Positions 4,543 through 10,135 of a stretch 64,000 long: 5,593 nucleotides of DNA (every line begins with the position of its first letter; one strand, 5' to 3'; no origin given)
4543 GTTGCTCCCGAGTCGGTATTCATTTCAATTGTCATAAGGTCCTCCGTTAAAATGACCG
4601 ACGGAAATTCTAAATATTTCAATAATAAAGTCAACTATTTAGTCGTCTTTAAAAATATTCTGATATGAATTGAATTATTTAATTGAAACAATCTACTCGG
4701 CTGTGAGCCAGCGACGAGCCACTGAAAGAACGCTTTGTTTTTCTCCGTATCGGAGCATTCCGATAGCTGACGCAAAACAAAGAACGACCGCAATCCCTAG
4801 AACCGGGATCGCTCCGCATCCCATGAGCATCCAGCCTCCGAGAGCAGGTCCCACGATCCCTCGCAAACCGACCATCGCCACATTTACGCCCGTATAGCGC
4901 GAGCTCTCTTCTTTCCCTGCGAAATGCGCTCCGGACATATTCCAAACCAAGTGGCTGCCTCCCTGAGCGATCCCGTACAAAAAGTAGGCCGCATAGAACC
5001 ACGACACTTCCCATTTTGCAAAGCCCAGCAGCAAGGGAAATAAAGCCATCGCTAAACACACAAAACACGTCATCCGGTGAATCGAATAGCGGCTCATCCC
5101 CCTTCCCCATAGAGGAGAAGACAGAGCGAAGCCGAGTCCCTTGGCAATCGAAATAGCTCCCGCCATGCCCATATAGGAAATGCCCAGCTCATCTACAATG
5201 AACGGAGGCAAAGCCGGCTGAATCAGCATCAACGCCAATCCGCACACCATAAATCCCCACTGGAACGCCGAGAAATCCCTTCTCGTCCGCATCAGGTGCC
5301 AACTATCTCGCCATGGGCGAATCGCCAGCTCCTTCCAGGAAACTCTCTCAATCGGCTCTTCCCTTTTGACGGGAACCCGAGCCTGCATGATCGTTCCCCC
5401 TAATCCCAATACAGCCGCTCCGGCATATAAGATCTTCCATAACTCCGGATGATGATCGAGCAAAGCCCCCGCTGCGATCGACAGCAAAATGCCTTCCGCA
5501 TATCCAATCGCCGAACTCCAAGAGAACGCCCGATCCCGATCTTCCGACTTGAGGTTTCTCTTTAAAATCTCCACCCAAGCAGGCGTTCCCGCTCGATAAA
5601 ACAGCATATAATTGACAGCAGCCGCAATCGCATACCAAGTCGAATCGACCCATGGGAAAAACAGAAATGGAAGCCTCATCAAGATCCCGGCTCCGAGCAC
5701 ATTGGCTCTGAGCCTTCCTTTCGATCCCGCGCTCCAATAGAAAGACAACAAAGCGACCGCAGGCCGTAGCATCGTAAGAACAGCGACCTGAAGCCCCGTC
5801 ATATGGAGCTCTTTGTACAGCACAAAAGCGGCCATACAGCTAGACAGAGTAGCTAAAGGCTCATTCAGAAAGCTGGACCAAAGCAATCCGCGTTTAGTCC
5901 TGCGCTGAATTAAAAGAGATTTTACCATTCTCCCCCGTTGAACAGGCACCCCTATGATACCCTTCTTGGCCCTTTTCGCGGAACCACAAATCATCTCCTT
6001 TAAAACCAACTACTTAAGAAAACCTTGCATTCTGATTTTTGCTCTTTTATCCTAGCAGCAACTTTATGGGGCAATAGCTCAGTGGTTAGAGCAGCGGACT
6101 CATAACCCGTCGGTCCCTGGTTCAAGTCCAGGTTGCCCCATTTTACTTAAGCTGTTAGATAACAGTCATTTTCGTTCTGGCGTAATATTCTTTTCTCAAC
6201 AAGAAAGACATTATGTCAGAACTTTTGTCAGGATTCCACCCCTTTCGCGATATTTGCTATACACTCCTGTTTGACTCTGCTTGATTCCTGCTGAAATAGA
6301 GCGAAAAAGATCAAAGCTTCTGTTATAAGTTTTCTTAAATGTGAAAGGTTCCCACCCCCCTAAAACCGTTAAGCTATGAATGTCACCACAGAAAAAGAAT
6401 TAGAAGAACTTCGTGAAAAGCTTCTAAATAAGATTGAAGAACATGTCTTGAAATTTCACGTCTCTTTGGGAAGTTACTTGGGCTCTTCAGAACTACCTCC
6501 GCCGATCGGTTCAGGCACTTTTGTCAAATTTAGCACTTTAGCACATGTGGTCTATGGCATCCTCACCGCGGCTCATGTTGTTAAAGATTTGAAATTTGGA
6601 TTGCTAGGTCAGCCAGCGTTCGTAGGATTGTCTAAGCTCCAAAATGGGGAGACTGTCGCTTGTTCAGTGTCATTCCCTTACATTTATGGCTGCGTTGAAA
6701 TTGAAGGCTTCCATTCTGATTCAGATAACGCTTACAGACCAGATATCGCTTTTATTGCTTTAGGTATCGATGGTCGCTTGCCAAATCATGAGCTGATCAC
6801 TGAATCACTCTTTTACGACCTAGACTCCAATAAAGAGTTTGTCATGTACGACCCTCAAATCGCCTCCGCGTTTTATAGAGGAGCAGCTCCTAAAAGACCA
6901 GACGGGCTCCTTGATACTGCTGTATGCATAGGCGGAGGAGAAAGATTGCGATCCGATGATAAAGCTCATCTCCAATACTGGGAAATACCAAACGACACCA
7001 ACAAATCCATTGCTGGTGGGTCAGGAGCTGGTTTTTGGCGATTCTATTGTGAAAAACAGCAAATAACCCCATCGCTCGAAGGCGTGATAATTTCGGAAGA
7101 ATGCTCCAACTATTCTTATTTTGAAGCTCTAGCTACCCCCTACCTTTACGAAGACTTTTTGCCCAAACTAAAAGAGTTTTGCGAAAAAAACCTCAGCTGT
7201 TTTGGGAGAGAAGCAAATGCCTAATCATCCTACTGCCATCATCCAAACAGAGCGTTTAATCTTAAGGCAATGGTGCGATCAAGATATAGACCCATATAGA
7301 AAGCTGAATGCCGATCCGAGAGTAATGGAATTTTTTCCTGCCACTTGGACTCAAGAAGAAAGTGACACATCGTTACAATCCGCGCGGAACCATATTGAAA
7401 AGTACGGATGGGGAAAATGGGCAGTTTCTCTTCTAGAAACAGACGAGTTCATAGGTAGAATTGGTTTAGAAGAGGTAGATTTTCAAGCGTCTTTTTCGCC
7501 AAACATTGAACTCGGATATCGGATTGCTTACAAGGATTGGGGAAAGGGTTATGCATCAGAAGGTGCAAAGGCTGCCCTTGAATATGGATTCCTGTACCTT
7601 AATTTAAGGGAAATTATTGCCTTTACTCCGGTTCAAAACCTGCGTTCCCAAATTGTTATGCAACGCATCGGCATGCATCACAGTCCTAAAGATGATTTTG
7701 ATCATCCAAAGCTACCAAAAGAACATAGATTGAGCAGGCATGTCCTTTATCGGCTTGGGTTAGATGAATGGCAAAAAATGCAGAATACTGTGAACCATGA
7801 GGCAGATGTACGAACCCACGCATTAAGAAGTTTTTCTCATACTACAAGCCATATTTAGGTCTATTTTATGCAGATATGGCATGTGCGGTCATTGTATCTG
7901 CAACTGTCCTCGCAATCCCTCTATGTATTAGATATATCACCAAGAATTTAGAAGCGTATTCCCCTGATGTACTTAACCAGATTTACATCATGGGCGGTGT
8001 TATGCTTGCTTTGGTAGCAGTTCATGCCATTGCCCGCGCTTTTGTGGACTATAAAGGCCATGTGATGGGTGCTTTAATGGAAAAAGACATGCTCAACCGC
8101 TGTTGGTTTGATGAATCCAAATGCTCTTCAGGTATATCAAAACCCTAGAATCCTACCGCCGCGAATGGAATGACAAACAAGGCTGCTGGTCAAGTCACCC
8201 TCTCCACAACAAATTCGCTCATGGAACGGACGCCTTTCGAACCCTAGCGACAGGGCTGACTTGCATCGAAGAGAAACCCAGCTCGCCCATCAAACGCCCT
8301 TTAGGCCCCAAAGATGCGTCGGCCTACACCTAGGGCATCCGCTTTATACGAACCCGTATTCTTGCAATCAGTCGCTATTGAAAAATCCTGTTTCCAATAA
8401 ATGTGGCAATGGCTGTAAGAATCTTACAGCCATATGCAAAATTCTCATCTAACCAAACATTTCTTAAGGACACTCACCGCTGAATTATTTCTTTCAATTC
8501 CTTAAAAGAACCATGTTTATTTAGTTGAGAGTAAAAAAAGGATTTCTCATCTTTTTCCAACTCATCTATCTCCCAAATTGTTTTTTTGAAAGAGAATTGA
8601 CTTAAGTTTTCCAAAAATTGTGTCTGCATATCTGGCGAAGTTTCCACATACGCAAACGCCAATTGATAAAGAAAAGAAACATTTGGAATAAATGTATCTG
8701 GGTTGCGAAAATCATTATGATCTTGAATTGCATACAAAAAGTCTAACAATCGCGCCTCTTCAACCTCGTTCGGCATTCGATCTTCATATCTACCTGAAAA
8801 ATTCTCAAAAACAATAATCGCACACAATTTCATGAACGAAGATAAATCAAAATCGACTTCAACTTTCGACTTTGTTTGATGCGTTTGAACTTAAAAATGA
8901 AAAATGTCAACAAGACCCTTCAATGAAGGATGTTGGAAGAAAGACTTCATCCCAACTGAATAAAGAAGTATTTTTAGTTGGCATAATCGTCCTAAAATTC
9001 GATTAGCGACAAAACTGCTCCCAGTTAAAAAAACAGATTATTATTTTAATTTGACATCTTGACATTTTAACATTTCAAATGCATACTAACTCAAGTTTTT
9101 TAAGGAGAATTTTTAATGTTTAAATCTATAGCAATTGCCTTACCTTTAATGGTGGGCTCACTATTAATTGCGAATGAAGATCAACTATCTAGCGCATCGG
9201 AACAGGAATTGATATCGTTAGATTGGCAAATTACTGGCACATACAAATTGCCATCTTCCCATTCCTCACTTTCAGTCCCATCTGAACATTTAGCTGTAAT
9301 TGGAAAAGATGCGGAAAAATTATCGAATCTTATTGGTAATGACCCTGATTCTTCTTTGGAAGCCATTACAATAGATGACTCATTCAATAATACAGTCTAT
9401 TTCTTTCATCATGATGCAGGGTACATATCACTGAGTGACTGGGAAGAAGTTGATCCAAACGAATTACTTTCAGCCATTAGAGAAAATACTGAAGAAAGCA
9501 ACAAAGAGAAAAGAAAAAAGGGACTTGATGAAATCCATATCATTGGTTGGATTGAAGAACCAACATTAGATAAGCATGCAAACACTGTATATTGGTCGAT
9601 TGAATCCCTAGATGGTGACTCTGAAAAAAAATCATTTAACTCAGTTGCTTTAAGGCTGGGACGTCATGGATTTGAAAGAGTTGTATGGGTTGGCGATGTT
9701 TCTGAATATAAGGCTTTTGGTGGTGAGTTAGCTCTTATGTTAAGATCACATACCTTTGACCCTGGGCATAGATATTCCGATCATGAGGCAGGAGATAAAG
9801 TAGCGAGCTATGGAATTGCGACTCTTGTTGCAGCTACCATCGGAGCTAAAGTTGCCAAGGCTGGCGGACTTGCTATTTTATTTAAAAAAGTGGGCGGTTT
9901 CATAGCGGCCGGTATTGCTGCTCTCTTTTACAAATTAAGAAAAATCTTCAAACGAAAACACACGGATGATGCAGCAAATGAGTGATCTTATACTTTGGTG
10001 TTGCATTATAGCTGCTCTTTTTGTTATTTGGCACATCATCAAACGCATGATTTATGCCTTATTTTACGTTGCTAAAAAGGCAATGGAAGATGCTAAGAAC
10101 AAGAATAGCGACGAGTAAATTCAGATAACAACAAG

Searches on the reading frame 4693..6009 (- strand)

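Call 68: search_protein_families(library=ncbifam, proteins=[window:4693-6009:-], max_evalue=0.00001)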
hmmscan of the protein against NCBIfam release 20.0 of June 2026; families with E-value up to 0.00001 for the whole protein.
window:4693-6009:- (438 aa): 1 family
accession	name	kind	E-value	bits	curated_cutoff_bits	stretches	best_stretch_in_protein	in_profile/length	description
TIGR00900.1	2A0121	subfamily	2.4e-09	37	319.6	1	104-376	72-341/364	H+ Antiporter protein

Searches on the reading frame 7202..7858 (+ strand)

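Call 68: search_protein_families(library=ncbifam, proteins=[window:7202-7858:+], max_evalue=0.00001)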
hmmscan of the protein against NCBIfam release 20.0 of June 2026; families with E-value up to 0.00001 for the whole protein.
window:7202-7858:+ (218 aa): 1 family
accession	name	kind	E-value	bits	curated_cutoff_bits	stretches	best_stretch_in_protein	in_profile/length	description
NF000485.1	TlmB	exception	4.8e-07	29.3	625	1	25-176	15-159/292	bleomycin family antibiotic N-acetyltransferase TlmB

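Call 74: search_protein_families(library=pfam, proteins=[window:7202-7858:+], max_evalue=0.01)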
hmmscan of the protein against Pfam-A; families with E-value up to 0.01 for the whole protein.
window:7202-7858:+ (218 aa): 3 families
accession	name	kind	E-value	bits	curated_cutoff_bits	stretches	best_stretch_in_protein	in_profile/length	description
PF13302.13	Acetyltransf_3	-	1.7e-32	113.4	25.4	1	18-159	1-138/138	Acetyltransferase (GNAT) domain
PF00583.31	Acetyltransf_1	-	6.9e-05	23.5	20.7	1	43-157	10-115/116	Acetyltransferase (GNAT) family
PF13420.13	Acetyltransf_4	-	0.0011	19.4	24.3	1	26-157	6-133/155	Acetyltransferase (GNAT) domain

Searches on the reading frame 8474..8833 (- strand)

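Call 68: search_protein_families(library=ncbifam, proteins=[window:8474-8833:-], max_evalue=0.00001)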
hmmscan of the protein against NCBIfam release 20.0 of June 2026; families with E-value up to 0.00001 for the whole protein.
window:8474-8833:- (119 aa): 0 families

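Call 74: search_protein_families(library=pfam, proteins=[window:8474-8833:-], max_evalue=0.01)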
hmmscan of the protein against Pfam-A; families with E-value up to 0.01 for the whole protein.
window:8474-8833:- (119 aa): 1 family
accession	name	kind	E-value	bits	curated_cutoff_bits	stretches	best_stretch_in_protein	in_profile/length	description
PF20289.3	MComp1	-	0.0021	18.3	27.3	1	28-106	19-93/99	ABC-three component (ABC-3C) system Middle Component 1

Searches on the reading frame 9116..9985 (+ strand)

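Call 68: search_protein_families(library=ncbifam, proteins=[window:9116-9985:+], max_evalue=0.00001)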
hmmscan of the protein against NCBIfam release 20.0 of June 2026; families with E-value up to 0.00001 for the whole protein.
window:9116-9985:+ (289 aa): 0 families

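Call 74: search_protein_families(library=pfam, proteins=[window:9116-9985:+], max_evalue=0.01)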
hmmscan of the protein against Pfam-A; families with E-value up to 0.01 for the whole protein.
window:9116-9985:+ (289 aa): 1 family
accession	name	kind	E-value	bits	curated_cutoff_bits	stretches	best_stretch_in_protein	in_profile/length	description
PF09935.14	DUF2167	-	6.6e-57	192.9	25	1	40-269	4-236/238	Protein of unknown function (DUF2167)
